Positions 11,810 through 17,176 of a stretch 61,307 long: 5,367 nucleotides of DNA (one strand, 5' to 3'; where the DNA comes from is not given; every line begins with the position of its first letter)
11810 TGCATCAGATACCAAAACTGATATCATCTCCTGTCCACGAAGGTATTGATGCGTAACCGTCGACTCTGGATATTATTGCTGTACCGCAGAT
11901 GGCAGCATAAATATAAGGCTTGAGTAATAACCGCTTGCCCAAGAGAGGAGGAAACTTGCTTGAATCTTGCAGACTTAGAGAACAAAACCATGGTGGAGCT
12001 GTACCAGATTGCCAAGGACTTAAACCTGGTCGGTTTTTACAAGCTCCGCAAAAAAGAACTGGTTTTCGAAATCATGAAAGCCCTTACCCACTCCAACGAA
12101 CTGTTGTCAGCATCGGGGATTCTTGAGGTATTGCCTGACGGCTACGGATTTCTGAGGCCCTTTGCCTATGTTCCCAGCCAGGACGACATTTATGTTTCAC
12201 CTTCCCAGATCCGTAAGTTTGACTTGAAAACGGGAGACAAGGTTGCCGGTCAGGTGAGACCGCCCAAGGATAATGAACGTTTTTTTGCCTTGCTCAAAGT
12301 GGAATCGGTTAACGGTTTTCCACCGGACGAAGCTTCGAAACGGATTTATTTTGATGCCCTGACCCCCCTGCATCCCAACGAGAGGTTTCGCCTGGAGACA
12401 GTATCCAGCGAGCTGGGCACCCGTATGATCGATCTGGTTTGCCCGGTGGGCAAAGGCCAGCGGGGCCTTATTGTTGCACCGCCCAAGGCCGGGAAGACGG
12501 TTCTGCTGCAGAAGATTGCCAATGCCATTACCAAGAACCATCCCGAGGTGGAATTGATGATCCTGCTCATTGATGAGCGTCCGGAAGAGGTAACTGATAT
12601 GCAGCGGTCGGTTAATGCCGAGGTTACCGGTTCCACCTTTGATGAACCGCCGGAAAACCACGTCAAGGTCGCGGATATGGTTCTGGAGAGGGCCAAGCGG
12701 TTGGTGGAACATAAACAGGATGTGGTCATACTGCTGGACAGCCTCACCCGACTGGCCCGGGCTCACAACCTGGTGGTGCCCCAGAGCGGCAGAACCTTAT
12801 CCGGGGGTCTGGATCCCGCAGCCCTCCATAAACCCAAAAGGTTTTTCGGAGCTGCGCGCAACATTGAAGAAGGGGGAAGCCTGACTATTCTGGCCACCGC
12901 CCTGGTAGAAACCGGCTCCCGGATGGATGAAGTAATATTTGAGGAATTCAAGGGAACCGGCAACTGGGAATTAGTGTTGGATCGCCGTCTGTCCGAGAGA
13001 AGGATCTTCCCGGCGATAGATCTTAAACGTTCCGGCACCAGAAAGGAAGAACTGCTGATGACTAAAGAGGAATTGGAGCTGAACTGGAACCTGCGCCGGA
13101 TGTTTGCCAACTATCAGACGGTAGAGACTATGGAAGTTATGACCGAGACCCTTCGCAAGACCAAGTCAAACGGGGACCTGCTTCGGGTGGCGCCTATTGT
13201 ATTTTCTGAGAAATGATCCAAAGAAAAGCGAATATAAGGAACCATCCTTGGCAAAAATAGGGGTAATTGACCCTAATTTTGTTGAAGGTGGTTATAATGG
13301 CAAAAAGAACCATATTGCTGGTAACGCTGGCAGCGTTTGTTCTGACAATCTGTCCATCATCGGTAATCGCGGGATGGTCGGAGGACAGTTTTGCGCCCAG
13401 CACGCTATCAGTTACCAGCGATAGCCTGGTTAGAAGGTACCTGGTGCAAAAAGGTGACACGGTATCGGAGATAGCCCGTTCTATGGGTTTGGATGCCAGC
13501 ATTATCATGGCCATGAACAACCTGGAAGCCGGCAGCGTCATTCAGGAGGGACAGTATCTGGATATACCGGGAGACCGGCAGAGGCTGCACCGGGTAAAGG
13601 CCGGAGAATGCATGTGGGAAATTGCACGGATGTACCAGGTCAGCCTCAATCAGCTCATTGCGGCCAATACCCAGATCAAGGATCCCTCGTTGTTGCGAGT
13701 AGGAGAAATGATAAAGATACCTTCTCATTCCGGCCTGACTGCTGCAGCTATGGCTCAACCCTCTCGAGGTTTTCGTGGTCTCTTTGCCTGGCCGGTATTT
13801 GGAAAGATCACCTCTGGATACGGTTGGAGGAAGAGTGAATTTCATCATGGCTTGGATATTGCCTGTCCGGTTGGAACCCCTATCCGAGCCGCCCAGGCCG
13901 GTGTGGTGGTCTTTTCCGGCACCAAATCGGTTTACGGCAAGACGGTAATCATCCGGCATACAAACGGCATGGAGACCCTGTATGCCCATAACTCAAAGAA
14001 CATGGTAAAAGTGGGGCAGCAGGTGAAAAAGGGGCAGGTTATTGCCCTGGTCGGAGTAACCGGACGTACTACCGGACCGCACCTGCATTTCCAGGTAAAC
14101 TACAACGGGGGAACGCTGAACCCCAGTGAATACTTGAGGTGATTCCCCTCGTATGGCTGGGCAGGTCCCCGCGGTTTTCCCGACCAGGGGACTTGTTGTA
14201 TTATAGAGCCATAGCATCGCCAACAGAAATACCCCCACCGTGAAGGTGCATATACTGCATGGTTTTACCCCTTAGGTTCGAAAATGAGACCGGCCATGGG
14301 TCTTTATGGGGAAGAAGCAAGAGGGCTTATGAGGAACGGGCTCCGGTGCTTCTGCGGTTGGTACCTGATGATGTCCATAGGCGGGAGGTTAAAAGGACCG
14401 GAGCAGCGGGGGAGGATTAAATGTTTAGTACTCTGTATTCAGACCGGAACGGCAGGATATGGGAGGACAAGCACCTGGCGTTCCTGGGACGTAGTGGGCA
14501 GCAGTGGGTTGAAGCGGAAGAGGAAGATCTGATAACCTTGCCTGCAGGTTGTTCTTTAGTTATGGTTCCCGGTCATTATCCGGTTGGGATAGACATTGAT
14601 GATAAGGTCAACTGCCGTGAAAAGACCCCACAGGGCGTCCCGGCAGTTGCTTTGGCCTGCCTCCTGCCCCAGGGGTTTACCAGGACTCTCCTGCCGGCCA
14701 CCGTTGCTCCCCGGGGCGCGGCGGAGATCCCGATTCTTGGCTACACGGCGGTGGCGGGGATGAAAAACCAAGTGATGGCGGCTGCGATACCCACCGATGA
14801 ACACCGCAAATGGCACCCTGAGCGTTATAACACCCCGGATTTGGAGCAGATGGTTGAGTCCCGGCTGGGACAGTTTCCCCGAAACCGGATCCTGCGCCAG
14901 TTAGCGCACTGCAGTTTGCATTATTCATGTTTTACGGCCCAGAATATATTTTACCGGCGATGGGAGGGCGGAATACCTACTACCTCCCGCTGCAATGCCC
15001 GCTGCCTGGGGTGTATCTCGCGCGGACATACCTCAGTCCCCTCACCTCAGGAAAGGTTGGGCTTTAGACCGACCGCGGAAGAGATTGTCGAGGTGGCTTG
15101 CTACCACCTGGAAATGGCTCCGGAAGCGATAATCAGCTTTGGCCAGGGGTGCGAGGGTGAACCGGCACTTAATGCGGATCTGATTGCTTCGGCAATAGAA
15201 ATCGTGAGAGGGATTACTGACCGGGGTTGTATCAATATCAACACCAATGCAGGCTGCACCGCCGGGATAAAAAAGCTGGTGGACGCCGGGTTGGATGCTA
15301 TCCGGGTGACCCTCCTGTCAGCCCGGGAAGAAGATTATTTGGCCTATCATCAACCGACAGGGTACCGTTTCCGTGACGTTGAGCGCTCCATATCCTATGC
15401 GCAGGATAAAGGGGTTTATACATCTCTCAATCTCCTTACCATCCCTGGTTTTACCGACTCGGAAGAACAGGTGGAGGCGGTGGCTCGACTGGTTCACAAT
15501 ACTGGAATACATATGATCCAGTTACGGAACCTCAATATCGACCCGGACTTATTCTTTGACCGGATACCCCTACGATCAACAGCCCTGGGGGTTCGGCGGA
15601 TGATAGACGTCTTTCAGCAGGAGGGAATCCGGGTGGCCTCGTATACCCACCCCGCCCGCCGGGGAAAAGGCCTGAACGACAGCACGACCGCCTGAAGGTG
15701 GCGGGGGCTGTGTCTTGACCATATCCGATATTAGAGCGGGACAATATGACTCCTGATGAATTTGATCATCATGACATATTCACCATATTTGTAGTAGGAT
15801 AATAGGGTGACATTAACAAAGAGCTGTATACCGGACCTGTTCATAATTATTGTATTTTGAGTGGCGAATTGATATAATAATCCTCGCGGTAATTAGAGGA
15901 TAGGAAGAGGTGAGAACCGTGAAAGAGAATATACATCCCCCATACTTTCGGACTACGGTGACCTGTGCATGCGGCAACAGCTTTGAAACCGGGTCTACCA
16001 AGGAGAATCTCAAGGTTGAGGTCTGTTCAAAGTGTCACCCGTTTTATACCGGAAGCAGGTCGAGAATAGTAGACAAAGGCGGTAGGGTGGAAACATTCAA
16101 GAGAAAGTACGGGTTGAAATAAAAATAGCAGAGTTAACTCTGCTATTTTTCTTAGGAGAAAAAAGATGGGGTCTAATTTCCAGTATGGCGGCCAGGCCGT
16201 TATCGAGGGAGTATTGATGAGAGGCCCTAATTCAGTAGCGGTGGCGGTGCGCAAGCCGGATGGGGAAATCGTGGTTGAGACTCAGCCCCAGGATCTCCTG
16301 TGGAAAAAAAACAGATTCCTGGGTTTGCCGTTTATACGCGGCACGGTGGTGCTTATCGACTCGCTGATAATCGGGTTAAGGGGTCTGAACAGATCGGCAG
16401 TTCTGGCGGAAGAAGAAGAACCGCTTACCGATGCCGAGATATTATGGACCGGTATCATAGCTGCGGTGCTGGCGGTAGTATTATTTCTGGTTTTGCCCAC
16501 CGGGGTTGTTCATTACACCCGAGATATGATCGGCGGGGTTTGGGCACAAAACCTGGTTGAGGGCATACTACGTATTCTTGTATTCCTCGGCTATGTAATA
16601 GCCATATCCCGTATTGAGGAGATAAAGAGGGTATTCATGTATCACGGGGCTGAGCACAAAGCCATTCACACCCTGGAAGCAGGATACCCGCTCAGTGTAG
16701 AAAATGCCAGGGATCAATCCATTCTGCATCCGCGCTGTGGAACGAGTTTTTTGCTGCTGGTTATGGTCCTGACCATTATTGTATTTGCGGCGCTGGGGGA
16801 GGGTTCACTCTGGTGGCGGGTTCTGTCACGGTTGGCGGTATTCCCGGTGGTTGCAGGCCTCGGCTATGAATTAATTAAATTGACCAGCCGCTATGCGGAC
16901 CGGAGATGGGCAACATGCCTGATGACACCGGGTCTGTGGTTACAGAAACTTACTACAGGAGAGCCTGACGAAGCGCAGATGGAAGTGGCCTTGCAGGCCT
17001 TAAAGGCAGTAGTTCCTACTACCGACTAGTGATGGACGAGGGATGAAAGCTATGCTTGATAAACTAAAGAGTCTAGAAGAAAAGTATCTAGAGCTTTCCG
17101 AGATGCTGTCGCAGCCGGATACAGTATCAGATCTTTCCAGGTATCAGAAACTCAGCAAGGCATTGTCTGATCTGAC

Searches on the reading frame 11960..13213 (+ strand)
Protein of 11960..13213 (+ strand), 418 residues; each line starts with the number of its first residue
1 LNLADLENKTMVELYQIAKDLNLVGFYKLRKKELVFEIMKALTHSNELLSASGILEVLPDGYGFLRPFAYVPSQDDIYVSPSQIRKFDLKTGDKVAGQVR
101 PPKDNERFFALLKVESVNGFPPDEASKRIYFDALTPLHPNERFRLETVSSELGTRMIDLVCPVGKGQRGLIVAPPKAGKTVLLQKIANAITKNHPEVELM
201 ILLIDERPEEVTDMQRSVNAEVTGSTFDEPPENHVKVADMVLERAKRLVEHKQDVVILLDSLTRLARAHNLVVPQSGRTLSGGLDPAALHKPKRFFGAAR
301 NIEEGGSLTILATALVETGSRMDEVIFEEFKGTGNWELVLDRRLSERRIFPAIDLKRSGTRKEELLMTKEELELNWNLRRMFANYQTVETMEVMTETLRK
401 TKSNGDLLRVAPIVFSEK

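Call 91: search_protein_families(library=pfam, proteins=[window:11960-13213:+], max_evalue=0.00001)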
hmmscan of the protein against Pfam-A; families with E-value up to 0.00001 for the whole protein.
window:11960-13213:+ (418 aa): 3 families
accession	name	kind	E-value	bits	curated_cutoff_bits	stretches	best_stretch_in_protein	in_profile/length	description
PF07497.18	Rho_RNA_bind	-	8.1e-34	115.7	27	1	52-122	2-72/73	Rho termination factor, RNA-binding domain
PF00006.31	ATP-synt_ab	-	3.9e-26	92.4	29.5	1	153-358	1-211/213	ATP synthase alpha/beta family, nucleotide-binding domain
PF07498.18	Rho_N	-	2.1e-13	50.5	24.9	1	5-47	1-43/43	Rho termination factor, N-terminal domain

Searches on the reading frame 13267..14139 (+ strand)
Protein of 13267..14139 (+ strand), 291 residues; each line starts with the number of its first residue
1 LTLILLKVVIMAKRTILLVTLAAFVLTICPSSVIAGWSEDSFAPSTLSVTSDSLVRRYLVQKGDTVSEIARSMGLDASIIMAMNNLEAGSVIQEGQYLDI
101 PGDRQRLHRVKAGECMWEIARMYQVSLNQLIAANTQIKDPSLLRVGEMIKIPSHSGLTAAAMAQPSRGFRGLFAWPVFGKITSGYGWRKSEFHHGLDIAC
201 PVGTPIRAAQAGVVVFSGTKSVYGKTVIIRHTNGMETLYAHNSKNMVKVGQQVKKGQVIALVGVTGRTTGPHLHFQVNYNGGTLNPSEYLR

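Call 91: search_protein_families(library=pfam, proteins=[window:13267-14139:+], max_evalue=0.00001)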
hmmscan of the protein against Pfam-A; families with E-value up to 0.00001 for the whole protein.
window:13267-14139:+ (291 aa): 3 families
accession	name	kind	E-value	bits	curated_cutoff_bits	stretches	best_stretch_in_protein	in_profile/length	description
PF01551.29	Peptidase_M23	-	5.6e-36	123.1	28.7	1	192-286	2-96/96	Peptidase family M23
PF01476.26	LysM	-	3.7e-24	84.8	20.9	2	108-152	1-43/43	LysM domain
PF23473.1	LysM3_LYK4_5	-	2.3e-06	28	29.3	0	58-90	5-37/48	LYK4/5 LysM3 domain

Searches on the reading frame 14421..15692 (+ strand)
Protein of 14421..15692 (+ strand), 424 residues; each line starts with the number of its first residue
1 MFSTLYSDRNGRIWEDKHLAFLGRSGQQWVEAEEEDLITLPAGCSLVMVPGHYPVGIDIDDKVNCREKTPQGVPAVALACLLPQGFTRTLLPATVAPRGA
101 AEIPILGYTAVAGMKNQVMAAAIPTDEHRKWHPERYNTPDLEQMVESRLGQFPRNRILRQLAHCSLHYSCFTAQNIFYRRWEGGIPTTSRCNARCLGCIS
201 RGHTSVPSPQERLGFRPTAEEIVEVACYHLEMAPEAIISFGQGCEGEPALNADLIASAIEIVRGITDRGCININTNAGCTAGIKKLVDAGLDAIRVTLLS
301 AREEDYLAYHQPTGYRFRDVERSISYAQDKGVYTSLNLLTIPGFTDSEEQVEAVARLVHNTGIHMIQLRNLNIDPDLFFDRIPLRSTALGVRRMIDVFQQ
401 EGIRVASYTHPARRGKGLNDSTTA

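Call 91: search_protein_families(library=pfam, proteins=[window:14421-15692:+], max_evalue=0.00001)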
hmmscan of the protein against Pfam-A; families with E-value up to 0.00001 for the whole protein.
window:14421-15692:+ (424 aa): 1 family
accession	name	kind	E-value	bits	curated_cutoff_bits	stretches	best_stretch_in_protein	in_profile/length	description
PF04055.27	Radical_SAM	-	3.3e-15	57.1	29.5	1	185-350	1-161/166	Radical SAM superfamily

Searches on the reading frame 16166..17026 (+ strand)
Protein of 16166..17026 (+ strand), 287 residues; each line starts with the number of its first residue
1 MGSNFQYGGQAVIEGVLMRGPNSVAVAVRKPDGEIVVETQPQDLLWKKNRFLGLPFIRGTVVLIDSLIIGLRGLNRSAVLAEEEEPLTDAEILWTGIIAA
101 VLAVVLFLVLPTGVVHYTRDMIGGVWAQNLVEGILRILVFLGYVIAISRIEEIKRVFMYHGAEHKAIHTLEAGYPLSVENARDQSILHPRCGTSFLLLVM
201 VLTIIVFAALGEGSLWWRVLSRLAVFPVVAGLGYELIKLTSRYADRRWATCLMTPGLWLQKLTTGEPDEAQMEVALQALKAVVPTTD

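Call 91: search_protein_families(library=pfam, proteins=[window:16166-17026:+], max_evalue=0.00001)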
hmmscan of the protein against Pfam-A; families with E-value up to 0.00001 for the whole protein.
window:16166-17026:+ (287 aa): 1 family
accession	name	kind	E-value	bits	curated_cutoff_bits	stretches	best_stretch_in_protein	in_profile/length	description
PF07136.16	DUF1385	-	2.4e-85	285.9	22.1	1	54-283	1-225/227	Protein of unknown function (DUF1385)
